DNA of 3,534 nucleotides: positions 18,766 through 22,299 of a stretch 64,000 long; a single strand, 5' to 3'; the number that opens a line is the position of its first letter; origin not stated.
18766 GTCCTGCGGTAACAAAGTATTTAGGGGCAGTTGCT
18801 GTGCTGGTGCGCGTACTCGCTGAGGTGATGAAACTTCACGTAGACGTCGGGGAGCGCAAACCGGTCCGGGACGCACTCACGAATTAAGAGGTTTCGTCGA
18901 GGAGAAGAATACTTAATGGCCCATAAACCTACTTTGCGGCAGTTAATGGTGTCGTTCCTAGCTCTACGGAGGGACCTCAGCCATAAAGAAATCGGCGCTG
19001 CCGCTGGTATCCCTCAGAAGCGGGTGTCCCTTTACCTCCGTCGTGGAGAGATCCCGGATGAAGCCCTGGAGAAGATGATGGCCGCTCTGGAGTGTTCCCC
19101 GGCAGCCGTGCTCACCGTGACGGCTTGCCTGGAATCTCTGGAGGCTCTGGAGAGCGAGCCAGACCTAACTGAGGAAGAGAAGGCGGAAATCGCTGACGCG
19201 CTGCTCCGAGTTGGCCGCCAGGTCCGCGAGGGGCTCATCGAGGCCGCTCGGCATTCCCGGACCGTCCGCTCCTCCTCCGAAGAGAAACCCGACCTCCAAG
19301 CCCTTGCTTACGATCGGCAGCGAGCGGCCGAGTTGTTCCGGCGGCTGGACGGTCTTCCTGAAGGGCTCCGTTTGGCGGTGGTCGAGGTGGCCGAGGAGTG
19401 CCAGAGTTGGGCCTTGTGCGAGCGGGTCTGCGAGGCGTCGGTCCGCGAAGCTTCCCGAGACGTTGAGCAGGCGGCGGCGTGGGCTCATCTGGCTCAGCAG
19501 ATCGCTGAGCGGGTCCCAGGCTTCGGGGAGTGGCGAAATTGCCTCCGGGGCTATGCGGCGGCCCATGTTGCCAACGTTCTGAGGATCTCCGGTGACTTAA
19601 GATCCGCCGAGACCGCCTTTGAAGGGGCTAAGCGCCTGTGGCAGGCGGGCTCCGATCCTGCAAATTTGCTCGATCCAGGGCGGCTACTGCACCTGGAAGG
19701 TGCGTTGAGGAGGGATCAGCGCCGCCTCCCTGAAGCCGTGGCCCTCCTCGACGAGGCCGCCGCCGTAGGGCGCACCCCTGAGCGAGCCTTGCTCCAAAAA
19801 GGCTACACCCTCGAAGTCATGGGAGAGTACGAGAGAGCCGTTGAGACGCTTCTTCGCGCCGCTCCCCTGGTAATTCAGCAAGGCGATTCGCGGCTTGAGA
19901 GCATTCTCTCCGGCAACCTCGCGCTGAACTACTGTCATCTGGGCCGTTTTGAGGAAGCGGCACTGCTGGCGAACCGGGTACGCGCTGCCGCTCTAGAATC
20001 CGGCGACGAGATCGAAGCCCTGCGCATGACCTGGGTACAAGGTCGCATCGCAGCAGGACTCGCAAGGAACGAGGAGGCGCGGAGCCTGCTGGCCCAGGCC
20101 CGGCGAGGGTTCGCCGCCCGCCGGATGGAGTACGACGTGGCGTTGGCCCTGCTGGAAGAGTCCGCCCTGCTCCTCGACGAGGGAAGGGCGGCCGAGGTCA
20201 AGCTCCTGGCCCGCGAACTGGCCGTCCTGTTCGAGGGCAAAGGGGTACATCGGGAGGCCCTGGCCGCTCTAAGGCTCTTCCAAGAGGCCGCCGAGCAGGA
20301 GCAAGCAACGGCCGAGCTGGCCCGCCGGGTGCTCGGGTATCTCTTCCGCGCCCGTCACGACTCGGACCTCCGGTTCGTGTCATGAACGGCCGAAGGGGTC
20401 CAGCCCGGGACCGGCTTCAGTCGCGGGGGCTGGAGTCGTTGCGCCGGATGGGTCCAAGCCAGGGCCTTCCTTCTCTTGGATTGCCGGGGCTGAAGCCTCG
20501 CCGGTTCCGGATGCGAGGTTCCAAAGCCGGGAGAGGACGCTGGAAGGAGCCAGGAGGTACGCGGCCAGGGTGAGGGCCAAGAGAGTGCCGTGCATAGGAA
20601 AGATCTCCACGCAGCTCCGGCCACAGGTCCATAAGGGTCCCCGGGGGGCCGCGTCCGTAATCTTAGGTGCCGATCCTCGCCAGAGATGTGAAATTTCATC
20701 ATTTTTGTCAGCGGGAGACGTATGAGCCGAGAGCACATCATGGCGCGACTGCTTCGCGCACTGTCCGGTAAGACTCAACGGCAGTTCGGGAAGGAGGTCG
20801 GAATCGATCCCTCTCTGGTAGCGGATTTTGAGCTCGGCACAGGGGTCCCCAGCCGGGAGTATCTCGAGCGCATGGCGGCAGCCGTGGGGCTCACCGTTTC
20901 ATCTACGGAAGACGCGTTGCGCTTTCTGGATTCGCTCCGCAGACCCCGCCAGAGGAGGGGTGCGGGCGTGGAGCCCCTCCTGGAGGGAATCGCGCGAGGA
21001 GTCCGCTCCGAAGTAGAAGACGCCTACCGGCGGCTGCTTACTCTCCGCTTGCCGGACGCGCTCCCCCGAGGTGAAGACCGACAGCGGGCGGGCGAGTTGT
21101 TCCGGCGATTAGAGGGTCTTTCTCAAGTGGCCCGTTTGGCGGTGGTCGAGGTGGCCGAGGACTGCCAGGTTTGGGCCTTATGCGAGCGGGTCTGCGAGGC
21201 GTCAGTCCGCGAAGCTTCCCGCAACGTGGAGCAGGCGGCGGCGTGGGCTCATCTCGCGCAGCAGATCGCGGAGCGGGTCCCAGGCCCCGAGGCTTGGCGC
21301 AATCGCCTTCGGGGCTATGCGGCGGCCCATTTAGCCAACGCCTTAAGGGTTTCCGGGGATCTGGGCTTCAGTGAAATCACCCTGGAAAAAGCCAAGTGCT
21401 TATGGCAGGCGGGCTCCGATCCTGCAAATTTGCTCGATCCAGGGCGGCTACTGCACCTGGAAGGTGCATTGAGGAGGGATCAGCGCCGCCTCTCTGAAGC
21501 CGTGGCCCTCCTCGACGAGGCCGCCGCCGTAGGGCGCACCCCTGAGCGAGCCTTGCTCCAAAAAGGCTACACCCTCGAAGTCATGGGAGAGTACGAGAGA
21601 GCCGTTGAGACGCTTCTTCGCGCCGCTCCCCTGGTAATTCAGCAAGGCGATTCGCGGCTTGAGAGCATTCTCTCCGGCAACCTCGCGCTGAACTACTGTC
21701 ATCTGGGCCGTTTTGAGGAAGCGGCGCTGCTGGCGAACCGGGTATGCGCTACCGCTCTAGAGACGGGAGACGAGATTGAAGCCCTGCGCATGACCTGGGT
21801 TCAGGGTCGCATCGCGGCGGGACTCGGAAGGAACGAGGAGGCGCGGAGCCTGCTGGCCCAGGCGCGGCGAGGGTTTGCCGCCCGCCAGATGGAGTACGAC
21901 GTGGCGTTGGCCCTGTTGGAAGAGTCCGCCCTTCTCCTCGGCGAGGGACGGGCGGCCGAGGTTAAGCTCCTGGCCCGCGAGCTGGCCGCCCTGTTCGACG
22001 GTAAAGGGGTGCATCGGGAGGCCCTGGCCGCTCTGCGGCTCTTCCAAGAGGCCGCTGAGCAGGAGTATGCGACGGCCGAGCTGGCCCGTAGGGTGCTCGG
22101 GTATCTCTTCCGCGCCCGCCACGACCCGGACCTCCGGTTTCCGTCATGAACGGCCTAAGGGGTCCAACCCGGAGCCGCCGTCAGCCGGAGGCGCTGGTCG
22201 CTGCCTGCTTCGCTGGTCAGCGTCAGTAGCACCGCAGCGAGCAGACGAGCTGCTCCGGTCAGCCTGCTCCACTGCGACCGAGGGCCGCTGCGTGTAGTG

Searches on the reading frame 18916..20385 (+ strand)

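Call 28: search_protein_families(library=pfam, proteins=[window:18916-20385:+], max_evalue=0.01)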
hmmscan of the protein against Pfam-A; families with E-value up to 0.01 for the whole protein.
window:18916-20385:+ (489 aa): 4 families
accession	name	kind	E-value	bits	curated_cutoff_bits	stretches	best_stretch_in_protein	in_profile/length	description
PF13424.12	TPR_12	-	5.1e-09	36.6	30.1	3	290-359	4-75/77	Tetratricopeptide repeat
PF10888.13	DUF2742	-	0.0025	18.6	22.7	1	157-199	45-87/97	Protein of unknown function (DUF2742)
PF13432.12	TPR_16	-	0.0038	18.1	32.7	1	264-317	6-59/65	Tetratricopeptide repeat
PF00515.34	TPR_1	-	0.0053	17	27.8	0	290-315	2-27/34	Tetratricopeptide repeat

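Call 35: search_protein_families(library=padloc, proteins=[window:18916-20385:+], max_evalue=0.01)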
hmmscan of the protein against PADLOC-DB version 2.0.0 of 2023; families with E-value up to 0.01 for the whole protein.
window:18916-20385:+ (489 aa): 0 families

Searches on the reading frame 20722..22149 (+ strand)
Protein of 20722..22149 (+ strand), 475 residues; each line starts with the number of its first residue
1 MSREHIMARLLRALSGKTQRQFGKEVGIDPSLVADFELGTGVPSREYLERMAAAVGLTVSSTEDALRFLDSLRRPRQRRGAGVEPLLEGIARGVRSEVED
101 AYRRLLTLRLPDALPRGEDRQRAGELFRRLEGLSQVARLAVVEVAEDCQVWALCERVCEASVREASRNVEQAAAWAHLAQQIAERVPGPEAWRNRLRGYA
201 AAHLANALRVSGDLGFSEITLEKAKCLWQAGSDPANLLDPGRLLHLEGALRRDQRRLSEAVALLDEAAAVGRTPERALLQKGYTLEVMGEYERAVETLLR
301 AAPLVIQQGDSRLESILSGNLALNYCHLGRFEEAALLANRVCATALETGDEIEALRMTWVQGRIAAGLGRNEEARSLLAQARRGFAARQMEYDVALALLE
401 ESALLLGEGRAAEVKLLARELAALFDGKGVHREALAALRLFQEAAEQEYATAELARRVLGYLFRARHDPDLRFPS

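Call 28: search_protein_families(library=pfam, proteins=[window:20722-22149:+], max_evalue=0.01)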
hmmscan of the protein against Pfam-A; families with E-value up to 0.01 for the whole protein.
window:20722-22149:+ (475 aa): 5 families
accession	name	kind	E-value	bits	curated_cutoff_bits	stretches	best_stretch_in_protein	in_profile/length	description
PF13424.12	TPR_12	-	1.5e-08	35.2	30.1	1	276-345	4-75/77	Tetratricopeptide repeat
PF13560.12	HTH_31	-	1.9e-08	34.9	27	1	9-61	7-60/64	Helix-turn-helix domain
PF01381.28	HTH_3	-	2.2e-07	31.2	23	1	10-58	3-51/55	Helix-turn-helix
PF13181.12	TPR_8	-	0.0024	18.3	25.7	0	276-301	2-27/34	Tetratricopeptide repeat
PF13432.12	TPR_16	-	0.0087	16.9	32.7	1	250-303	6-59/65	Tetratricopeptide repeat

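Call 35: search_protein_families(library=padloc, proteins=[window:20722-22149:+], max_evalue=0.01)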
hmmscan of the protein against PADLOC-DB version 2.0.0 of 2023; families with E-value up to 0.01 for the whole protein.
window:20722-22149:+ (475 aa): 3 families
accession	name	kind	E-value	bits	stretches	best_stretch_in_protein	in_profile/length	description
PDLC02926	HTH_VI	-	0.00023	19.4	1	8-61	6-59/92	-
PDLC04142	capH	-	0.0008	18.4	1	11-61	14-64/103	capH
PDLC03953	RmrA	-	0.0055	14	1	9-60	11-62/373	-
